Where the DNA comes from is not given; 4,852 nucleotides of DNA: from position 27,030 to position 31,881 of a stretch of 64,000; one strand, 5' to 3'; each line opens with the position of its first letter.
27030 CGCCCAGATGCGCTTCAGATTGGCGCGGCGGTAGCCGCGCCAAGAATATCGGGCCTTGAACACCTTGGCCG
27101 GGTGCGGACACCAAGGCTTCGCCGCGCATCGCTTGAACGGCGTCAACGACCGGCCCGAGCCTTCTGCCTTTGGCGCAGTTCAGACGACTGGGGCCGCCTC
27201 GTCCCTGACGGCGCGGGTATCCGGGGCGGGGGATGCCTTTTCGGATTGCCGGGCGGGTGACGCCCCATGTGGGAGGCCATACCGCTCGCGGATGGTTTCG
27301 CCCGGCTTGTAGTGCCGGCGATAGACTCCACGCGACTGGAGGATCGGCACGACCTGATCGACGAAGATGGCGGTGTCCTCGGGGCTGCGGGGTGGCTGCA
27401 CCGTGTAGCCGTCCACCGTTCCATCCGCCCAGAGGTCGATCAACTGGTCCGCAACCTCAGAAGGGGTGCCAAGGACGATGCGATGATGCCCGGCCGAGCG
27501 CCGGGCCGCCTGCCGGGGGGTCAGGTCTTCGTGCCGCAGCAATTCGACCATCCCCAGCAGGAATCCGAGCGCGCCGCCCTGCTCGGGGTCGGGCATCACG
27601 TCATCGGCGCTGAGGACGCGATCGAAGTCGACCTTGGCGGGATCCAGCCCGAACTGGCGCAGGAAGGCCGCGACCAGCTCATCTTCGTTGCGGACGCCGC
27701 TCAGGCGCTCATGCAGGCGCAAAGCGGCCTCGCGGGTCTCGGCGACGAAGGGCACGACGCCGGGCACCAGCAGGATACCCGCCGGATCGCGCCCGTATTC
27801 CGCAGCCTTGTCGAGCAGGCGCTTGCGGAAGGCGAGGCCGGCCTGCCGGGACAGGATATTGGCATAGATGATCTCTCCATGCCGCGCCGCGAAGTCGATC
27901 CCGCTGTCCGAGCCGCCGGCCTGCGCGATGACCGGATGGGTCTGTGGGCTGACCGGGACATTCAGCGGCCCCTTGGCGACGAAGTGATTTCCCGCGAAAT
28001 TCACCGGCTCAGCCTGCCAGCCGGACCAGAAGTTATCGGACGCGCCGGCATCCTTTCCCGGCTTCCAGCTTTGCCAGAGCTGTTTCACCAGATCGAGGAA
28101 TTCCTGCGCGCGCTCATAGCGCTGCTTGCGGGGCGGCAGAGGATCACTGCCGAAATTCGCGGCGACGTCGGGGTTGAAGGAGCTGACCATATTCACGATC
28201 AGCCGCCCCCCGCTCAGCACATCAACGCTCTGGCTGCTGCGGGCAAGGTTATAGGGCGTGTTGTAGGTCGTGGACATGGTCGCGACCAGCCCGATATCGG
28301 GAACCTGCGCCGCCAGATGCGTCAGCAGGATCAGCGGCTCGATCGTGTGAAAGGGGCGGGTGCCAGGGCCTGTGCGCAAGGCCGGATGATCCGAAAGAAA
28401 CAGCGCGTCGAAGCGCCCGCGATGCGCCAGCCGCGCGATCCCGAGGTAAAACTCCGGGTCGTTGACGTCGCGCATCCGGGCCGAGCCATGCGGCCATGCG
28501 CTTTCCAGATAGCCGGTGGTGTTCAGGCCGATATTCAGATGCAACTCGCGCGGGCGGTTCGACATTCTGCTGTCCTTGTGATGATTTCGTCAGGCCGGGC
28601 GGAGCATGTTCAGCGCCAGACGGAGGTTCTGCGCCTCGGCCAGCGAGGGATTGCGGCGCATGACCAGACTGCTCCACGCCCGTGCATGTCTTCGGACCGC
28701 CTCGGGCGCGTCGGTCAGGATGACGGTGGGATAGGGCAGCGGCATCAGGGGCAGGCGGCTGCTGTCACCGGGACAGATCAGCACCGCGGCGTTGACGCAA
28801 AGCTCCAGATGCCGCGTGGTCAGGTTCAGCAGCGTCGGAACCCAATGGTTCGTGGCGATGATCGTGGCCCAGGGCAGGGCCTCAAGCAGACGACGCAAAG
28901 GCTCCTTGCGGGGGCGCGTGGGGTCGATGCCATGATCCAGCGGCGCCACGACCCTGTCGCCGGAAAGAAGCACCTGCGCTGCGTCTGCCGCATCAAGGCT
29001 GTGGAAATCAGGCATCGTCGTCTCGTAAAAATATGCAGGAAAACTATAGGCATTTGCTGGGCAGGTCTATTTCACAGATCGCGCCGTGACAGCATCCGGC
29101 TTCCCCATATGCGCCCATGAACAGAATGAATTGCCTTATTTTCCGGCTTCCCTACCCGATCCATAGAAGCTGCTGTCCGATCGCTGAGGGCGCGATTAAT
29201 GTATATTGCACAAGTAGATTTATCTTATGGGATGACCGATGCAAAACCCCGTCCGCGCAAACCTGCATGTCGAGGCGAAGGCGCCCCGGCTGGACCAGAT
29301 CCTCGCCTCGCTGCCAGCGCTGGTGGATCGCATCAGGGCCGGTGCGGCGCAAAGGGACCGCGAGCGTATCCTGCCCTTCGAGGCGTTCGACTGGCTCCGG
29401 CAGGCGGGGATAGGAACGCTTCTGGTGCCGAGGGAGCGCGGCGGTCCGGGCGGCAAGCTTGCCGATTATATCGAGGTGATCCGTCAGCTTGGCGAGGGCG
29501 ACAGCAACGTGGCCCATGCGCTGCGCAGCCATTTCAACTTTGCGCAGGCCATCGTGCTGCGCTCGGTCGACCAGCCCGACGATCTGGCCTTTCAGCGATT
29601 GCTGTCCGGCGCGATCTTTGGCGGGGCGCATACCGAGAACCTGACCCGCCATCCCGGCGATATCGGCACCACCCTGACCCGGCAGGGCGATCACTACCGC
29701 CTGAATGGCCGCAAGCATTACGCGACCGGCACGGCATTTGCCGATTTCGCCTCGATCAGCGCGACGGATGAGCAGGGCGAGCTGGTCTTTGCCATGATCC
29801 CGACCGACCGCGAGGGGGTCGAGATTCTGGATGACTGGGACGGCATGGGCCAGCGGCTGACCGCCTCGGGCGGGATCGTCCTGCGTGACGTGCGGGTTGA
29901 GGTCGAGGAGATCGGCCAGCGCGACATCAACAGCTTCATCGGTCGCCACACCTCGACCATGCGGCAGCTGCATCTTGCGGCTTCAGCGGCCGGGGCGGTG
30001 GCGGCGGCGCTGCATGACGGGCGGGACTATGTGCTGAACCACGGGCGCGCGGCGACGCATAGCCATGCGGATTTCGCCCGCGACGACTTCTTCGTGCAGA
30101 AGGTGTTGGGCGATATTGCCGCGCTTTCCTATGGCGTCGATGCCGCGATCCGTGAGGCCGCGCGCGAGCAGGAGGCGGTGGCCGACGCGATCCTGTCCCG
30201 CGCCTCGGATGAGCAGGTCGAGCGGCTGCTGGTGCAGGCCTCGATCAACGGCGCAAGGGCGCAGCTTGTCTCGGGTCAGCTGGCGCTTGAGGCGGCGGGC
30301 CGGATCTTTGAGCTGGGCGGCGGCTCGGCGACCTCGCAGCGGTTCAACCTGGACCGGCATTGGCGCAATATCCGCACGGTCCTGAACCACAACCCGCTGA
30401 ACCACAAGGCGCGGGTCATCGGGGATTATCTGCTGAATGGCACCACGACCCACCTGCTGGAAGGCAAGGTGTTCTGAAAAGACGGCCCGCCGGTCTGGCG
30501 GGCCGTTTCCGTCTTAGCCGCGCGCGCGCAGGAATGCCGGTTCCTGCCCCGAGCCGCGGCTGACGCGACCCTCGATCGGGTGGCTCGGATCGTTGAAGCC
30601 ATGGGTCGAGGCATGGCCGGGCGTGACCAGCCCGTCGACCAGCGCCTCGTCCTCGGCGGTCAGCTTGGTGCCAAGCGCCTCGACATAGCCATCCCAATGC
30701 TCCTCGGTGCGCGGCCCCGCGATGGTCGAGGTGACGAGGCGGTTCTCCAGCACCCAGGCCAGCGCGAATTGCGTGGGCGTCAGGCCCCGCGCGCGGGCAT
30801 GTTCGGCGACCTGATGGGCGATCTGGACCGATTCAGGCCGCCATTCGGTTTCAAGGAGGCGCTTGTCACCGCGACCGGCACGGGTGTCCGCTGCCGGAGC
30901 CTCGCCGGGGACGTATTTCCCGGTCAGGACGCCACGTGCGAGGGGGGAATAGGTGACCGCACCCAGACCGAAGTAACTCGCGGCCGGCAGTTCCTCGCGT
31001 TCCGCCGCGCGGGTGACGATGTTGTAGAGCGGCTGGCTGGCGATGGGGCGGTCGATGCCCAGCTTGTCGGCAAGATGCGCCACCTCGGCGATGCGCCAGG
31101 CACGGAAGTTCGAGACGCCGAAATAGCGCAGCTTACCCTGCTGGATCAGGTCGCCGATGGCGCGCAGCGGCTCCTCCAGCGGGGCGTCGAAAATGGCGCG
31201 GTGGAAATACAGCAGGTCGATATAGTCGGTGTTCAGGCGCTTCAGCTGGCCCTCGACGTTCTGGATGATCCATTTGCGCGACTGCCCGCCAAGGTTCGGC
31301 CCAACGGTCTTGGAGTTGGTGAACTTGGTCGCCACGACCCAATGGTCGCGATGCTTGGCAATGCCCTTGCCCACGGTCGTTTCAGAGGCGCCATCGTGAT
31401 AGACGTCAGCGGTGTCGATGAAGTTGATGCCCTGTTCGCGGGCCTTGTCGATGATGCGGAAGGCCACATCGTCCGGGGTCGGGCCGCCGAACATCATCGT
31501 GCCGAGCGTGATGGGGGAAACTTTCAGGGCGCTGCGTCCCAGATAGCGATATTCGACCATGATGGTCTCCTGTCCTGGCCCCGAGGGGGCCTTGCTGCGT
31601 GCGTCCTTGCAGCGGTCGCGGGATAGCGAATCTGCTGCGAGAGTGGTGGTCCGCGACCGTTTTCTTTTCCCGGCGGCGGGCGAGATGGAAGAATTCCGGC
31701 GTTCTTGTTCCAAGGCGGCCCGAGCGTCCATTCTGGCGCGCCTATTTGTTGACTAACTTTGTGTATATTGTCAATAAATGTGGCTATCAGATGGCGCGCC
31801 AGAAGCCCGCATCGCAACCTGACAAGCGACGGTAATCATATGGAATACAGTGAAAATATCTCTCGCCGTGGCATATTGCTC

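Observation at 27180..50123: ~23 kb organosulfur-scavenging supercluster with multiplied 4S-like (DszA/B/C-type) enzymes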

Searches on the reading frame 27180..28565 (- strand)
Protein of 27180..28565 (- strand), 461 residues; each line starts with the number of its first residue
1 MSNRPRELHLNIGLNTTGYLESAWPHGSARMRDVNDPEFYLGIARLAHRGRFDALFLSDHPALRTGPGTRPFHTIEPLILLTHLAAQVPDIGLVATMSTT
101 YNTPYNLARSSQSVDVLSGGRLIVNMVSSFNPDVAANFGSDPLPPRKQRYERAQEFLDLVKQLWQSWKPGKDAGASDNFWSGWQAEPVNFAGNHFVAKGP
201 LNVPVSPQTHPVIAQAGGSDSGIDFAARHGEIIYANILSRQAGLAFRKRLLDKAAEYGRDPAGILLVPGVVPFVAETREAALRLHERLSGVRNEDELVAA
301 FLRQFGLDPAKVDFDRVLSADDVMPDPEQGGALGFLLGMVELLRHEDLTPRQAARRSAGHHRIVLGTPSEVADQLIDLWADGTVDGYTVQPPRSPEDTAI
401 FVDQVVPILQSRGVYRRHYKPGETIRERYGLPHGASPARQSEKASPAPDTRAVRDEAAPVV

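Call 4: search_protein_families(library=pfam, proteins=[window:27180-28565:-])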
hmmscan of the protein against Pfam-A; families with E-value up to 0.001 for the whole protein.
window:27180-28565:- (461 aa): 1 family
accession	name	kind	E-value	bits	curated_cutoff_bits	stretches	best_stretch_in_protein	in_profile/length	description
PF00296.26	Bac_luciferase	-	1.9e-39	136.4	27.9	1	34-384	19-312/314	Luciferase-like monooxygenase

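Call 6: search_protein_families(library=ncbifam, proteins=[window:27180-28565:-], max_evalue=0.00001)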
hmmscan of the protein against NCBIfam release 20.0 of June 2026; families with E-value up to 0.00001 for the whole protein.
window:27180-28565:- (461 aa): 9 families
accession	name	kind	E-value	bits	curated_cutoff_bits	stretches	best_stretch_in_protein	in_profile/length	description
TIGR03860.1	FMN_nitrolo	subfamily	2.5e-106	356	279.7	1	11-427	2-421/422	NtaA/DmoA family FMN-dependent monooxygenase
TIGR03619.1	F420_Rv2161c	subfamily_domain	1.6e-18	67.2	166.9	1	43-166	3-132/247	TIGR03619 family F420-dependent LLM class oxidoreductase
TIGR03560.1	F420_Rv1855c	subfamily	2.1e-17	63.7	231.4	1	42-166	17-141/227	TIGR03560 family F420-dependent LLM class oxidoreductase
TIGR04021.1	LLM_DMSO2_sfnG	equivalog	1.3e-11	44.4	382.95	1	76-260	62-227/350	dimethylsulfone monooxygenase SfnG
TIGR03612.1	RutA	equivalog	1.6e-11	44.3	498.3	1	73-267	63-241/355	pyrimidine utilization protein A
TIGR03565.1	alk_sulf_monoox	equivalog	3.4e-09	36.2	518.2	1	77-233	55-191/346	FMNH2-dependent alkanesulfonate monooxygenase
TIGR03571.1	lucif_BA3436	subfamily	4.5e-09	36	303.9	1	34-167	27-156/304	TIGR03571 family LLM class oxidoreductase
NF001939.1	PRK00719.1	subfamily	2e-08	33.4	510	1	89-235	67-193/373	alkanesulfonate monooxygenase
TIGR03621.1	F420_MSMEG_2516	subfamily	7.3e-06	25.3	213.15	0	45-243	21-183/295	TIGR03621 family F420-dependent LLM class oxidoreductase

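Call 26: search_solved_structures(query=window:27180-28565:-, max_evalue=1e-20)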
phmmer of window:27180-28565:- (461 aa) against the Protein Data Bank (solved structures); distinct sequences matched with E-value up to 1e-20: 12.
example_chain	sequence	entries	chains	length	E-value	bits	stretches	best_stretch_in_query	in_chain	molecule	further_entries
5dqp_A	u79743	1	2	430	1.8e-95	323.8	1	4-433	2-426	EDTA monooxygenase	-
1tvl_A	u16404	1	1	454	5.2e-60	206.9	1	18-432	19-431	protein YTNJ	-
1yw1_A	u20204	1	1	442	5.4e-60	206.8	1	18-432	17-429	PROTEIN YTNJ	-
6ask_A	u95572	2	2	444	5.4e-60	206.8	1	18-432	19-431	Putative monooxygenase MoxC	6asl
5tlc_A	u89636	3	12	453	1.5e-55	192.2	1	6-434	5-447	Dibenzothiophene desulfurization enzyme A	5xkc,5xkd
3sdo_A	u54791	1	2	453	3.4e-55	191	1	6-437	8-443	Nitrilotriacetate monooxygenase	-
7e36_B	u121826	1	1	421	1.3e-53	185.7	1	6-434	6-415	FMN-dependent oxidoreductase (Nitrilotriacetate monooxygenase family)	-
3b9n_A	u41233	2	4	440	2.7e-43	151.8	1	6-283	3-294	Alkane monooxygenase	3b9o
6lr1_A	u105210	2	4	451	5.3e-40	140.9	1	14-428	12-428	Hexachlorobenzene oxidative dehalogenase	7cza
6ak1_A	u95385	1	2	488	6.1e-40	140.7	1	22-435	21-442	Dimethyl-sulfide monooxygenase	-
5w48_A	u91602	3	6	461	2.4e-36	128.9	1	22-429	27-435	Riboflavin Lyase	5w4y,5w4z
7e36_A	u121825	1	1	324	3e-21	79.1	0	44-264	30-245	Alkanesulfonate monooxygenase SsuD/methylene tetrahydromethanopterin reductase-like flavin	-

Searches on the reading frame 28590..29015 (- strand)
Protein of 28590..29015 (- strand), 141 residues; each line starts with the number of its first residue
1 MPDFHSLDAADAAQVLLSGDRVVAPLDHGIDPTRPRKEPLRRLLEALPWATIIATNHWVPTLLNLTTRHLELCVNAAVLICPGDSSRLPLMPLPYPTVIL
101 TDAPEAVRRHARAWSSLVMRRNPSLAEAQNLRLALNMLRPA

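Call 4: search_protein_families(library=pfam, proteins=[window:28590-29015:-])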
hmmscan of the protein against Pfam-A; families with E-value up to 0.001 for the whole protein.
window:28590-29015:- (141 aa): 0 families

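Call 6: search_protein_families(library=ncbifam, proteins=[window:28590-29015:-], max_evalue=0.00001)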
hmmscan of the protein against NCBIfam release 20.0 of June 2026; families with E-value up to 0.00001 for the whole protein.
window:28590-29015:- (141 aa): 0 families

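Call 53: find_homologous_proteins(query=window:28590-29015:-, max_evalue=0.001)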
Query window:28590-29015:- (141 aa): 3 proteins with E <= 0.001 among 132 candidates.
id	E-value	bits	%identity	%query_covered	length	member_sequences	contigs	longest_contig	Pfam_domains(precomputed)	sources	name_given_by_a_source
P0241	1.4e-82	292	96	100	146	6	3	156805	-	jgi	-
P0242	3.3e-52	194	71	94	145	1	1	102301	-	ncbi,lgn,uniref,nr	ncbi:hypothetical protein [Paracoccus laeviglucosivorans]|uniref:Uncharacterized protein n=1 Tax=Par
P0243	7.9e-50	186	65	100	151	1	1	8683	-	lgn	-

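Call 59: predict_structure(alignment_id=A6)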
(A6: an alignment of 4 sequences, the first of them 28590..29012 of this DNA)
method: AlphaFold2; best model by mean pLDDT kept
length: 140 residues; sequences in the alignment: 4
mean_pLDDT: 60.0   pTM: 0.53
mean pLDDT of the five models: 60.0, 59.9, 50.7, 49.3, 47.5
residues with pLDDT >= 90: 0; 70-90: 19; 50-70: 96; < 50: 25
segments of 3 or more residues with pLDDT < 50: 1-10, 34-37, 65-74
pLDDT, mean of each block of 10 residues (from residue 1): 41 62 58 50 58 68 53 52 63 63 73 71 64 65
secondary structure, 60 per line:
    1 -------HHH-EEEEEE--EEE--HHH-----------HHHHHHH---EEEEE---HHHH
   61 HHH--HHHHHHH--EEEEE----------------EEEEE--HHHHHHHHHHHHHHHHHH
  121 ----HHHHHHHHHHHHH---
elements in order: E12-17 E20-22 H39-45 E49-53 H57-63 H66-72 E75-79 E96-100 H103-120 H125-137

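Call 60: search_protein_representatives(protein=window:28590-29015:-)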
Query: 141 residues. Proteins with E-value up to 0.001 (for the whole library): 11; up to 1e-10: 6; up to 1e-30: 1. The best 11 are listed.
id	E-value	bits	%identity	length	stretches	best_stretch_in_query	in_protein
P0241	4.4e-83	292.3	96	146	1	1-141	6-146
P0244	1.6e-18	83.2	48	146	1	32-138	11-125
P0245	4.9e-15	71.8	46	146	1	29-125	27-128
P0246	1.2e-13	67.3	43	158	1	16-125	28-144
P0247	1.9e-11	60.2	41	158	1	41-120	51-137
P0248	6.6e-11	58.5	39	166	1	30-129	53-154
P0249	2.4e-09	53.4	36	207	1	41-120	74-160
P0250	9.6e-09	51.4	40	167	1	41-118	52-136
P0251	1.3e-08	51.0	49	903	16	46-68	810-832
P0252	4.2e-08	49.4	40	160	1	36-118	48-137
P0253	1.1e-04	38.3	35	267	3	79-114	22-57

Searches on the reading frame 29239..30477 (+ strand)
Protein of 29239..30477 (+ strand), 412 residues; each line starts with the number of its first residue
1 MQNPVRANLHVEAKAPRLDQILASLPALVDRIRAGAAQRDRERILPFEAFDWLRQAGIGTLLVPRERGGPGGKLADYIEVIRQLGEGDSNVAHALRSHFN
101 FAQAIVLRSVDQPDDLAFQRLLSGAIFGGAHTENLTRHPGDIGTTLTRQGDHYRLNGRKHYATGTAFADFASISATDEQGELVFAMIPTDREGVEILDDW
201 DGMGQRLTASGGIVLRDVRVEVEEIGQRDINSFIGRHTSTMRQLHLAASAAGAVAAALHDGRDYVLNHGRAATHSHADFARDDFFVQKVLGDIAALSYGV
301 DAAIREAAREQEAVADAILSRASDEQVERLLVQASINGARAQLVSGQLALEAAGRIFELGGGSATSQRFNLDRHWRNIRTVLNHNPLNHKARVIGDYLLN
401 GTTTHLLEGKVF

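Call 4: search_protein_families(library=pfam, proteins=[window:29239-30477:+])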
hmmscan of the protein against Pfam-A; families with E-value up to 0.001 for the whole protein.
window:29239-30477:+ (412 aa): 3 families
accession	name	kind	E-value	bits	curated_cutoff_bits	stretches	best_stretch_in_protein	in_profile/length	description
PF02770.24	Acyl-CoA_dh_M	-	2.7e-10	40.7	33.3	1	141-218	15-97/97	Acyl-CoA dehydrogenase, middle domain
PF08028.16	Acyl-CoA_dh_2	-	5.5e-09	36.8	22.7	1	246-387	3-132/134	Acyl-CoA dehydrogenase, C-terminal domain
PF02771.21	Acyl-CoA_dh_N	-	1.9e-06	28.7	22.9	1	30-105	17-92/113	Acyl-CoA dehydrogenase, N-terminal domain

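Call 6: search_protein_families(library=ncbifam, proteins=[window:29239-30477:+], max_evalue=0.00001)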
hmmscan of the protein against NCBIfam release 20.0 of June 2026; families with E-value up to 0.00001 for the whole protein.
window:29239-30477:+ (412 aa): 13 families
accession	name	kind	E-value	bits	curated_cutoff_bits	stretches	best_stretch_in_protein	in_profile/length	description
TIGR04022.1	sulfur_SfnB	equivalog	4.1e-84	282.7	430.9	1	21-403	10-384/391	SfnB family sulfur acquisition oxidoreductase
NF043015.1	DibenthMonoxDszC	equivalog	4e-50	170.8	850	1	22-402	19-407/415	dibenzothiophene monooxygenase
NF049984.1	Rv1679_FadE16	equivalog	9.1e-18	64.6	600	1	27-380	7-346/371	Rv1679 family acyl-CoA dehydrogenase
NF045629.1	monooxsub_HsaA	equivalog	2.4e-15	56.2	450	1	23-381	2-354/383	3-hydroxy-9,10-secoandrosta-1,3,5(10)-triene-9,17-dione monooxygenase oxygenase subunit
NF042439.1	SulpropCoADesulf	equivalog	1.3e-14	53.8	600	1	31-379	11-350/379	3-sulfinopropanoyl-CoA desulfinase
NF042972.1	AcrlCoAredClosAcrC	equivalog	7.4e-12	44.6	640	1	31-265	23-264/378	acryloyl-CoA reductase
NF052270.1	Staph_DH_FadE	equivalog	6.5e-11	41.6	600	1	141-267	156-283/400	acyl-CoA dehydrogenase FadE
NF043006.1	CyhCrbnylCoADH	equivalog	2.2e-08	33.5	650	1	142-267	136-265/380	cyclohexane-1-carbonyl-CoA dehydrogenase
NF058590.1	AcCoDHFadEBacil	equivalog_domain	8e-08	31.3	600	1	145-378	158-389/586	acyl-CoA dehydrogenase FadE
NF045920.1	HphnlacHdxOX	equivalog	1.1e-07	31.2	650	1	23-221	3-193/384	p-hydroxyphenylacetate 3-hydroxylase oxygenase component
NF045552.1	GlutCoADH_Des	equivalog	2.5e-07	30.2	470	1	102-380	96-360/387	glutaryl-CoA dehydrogenase Acd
NF002885.1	PRK03354.1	equivalog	1.1e-06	27.9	540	1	40-265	33-261/378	crotonobetainyl-CoA dehydrogenase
NF008997.0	PRK12341.1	equivalog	7.8e-06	25.2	537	0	40-265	33-264/382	acyl-CoA dehydrogenase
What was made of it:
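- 29239..30477 (+): C1: SfnB/DszC-like ACAD-fold flavin monooxygenase. TIGR04022 283 bits, below the cut-off of 431; DszC model 171 bits, below 850 (call 6).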

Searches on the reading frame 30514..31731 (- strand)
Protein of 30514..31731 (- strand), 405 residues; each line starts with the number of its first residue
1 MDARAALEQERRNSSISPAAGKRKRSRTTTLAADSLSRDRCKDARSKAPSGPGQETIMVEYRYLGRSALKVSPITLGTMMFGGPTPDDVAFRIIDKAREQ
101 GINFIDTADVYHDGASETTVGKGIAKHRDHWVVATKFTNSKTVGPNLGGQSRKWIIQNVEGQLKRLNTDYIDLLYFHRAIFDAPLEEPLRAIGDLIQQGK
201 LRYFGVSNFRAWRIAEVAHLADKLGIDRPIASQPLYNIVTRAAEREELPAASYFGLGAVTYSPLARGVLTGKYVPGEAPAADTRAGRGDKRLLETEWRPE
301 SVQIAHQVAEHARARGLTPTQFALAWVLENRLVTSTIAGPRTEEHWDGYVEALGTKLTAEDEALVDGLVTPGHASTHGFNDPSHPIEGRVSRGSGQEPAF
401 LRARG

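Call 4: search_protein_families(library=pfam, proteins=[window:30514-31731:-])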
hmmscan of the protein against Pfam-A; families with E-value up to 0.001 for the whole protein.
window:30514-31731:- (405 aa): 1 family
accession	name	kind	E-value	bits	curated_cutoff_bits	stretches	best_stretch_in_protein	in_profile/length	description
PF00248.27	Aldo_ket_red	-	2.2e-64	217.8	24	1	73-368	1-289/291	Aldo/keto reductase family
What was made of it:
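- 30514..31560 (-): Aldo-keto reductase. PF00248 218 bits (call 4).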

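Call 6: search_protein_families(library=ncbifam, proteins=[window:30514-31731:-], max_evalue=0.00001)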
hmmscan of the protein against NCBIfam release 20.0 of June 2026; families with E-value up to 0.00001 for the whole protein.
window:30514-31731:- (405 aa): 7 families
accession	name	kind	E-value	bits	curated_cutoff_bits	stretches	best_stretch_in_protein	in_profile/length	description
TIGR01293.1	Kv_beta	subfamily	3.6e-41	141.2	365.4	1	60-351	2-299/319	voltage-dependent potassium channel subunit beta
NF007388.0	PRK09912.1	subfamily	5e-39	134.2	448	1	59-366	13-329/346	L-glyceraldehyde 3-phosphate reductase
NF007912.0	PRK10625.1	equivalog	9.7e-36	123.8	415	2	185-360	157-329/346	NADP(H)-dependent aldo-keto reductase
NF049922.1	MethglyxlRedYdjG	equivalog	1.3e-26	93.4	550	1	64-365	6-317/326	NADH-dependent methylglyoxal reductase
NF007695.0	PRK10376.1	subfamily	8.3e-18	64.5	280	1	77-263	29-214/290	oxidoreductase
NF008377.0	PRK11172.1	equivalog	7.8e-11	41.7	327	1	87-214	15-136/267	2,5-didehydrogluconate reductase DkgB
NF008598.0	PRK11565.1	equivalog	6.7e-08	31.9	425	1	90-240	30-168/275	2,5-didehydrogluconate reductase DkgA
